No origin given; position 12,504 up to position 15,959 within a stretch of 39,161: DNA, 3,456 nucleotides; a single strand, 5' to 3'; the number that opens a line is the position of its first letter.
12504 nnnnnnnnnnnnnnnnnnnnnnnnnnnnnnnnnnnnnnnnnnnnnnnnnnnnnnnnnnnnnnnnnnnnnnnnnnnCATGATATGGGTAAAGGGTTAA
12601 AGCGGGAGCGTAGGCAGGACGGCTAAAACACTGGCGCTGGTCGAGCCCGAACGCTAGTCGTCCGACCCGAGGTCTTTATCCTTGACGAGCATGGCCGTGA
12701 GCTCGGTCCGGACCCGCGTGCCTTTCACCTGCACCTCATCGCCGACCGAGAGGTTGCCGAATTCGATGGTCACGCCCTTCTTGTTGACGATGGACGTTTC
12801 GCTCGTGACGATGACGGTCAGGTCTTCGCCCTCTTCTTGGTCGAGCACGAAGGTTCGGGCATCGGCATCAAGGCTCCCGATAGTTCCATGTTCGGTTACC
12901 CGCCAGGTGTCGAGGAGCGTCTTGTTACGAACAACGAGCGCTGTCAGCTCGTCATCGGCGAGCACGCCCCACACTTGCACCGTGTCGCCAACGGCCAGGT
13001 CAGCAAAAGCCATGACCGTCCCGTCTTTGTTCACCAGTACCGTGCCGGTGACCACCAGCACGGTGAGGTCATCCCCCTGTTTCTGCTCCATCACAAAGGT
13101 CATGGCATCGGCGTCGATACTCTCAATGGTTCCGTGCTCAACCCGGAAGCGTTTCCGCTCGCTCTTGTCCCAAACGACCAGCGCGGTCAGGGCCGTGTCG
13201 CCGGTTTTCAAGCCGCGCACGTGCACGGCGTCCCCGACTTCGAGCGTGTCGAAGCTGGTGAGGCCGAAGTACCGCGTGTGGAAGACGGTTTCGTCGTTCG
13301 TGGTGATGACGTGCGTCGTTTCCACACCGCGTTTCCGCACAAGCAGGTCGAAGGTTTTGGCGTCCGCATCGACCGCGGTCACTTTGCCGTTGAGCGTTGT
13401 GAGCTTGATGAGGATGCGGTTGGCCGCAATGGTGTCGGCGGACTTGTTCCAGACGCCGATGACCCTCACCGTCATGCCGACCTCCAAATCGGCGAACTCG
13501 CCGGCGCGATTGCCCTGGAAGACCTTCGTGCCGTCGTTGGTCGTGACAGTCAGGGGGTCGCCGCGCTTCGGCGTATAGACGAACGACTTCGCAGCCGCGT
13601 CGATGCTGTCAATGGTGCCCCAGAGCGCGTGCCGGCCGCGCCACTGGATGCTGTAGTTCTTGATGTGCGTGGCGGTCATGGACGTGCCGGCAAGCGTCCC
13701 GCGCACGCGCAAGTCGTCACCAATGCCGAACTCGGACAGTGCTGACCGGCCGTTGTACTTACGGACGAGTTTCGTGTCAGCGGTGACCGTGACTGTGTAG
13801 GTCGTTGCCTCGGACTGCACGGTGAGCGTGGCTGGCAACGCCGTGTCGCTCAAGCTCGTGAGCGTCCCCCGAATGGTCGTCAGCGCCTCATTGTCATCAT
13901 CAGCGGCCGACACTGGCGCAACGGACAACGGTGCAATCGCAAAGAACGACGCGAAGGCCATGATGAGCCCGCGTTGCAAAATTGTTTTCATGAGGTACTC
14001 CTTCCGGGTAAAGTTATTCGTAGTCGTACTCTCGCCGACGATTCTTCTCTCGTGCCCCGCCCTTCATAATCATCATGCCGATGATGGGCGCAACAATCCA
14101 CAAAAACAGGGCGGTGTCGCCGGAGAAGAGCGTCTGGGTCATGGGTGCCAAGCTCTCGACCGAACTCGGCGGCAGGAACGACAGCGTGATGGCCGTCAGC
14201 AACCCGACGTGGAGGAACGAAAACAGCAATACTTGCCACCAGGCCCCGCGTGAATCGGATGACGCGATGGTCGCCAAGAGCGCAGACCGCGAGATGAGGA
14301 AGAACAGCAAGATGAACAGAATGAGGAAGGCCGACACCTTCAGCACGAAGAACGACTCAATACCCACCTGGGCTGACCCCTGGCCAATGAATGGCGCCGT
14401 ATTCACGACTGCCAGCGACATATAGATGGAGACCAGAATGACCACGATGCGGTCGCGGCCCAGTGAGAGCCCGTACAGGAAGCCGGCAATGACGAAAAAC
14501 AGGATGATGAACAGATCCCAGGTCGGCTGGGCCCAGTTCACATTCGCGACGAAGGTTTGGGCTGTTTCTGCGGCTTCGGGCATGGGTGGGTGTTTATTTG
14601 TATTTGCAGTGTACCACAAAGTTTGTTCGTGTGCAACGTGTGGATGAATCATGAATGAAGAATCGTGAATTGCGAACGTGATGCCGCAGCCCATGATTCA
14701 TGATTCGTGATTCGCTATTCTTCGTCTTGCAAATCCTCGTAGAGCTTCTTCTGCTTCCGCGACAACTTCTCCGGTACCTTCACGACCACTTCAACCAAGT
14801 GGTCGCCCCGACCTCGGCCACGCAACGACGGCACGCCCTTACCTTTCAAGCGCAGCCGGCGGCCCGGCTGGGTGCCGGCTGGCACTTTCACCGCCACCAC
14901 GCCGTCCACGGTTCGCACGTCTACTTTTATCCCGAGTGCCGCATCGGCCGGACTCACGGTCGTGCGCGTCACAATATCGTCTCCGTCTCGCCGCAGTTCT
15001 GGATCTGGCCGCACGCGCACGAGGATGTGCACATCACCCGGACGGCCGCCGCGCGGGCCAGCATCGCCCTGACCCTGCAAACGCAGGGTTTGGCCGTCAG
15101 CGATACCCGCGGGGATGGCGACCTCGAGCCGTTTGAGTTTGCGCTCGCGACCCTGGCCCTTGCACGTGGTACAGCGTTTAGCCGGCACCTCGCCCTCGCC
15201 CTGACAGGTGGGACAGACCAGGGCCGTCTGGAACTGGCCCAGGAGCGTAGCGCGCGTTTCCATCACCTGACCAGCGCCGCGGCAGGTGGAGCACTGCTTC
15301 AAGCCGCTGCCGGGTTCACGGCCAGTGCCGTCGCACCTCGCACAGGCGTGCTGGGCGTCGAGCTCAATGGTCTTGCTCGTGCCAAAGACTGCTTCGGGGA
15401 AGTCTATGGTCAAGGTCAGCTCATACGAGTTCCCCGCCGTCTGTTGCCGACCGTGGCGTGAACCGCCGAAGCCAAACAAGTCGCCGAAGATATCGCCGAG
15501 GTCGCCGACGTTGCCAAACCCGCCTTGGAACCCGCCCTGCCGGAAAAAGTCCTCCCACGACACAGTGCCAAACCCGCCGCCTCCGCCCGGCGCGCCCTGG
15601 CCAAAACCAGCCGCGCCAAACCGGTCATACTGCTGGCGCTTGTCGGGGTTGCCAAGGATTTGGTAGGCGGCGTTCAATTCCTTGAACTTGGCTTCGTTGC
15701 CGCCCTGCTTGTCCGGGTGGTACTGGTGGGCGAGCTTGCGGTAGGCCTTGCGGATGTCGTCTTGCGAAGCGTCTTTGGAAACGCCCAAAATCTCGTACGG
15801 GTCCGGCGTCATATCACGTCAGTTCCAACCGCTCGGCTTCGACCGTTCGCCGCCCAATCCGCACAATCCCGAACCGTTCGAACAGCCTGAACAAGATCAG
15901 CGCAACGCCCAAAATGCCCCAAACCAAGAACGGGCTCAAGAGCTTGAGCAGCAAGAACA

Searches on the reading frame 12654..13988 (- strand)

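Call 59: search_protein_families(library=pfam, proteins=[window:12654-13988:-], max_evalue=0.00001)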
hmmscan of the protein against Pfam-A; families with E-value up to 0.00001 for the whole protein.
window:12654-13988:- (444 aa): 1 family
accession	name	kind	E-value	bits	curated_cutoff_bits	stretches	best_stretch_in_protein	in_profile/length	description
PF18914.6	DUF5666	-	2e-24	86.1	27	1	285-352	1-58/60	Domain of unknown function (DUF5666)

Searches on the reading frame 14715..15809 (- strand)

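Call 59: search_protein_families(library=pfam, proteins=[window:14715-15809:-], max_evalue=0.00001)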
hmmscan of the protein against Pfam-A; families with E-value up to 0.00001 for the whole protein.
window:14715-15809:- (364 aa): 3 families
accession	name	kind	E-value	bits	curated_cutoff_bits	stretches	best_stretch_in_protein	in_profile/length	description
PF01556.23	DnaJ_C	-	1.8e-46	158.3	26.6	1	130-346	2-152/152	DnaJ C terminal domain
PF00226.36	DnaJ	-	5.5e-25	87.7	27.8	1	3-62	1-63/63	DnaJ domain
PF00684.25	DnaJ_CXXCXGXG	-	1.9e-15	57.3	32.7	1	156-220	1-65/65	DnaJ central domain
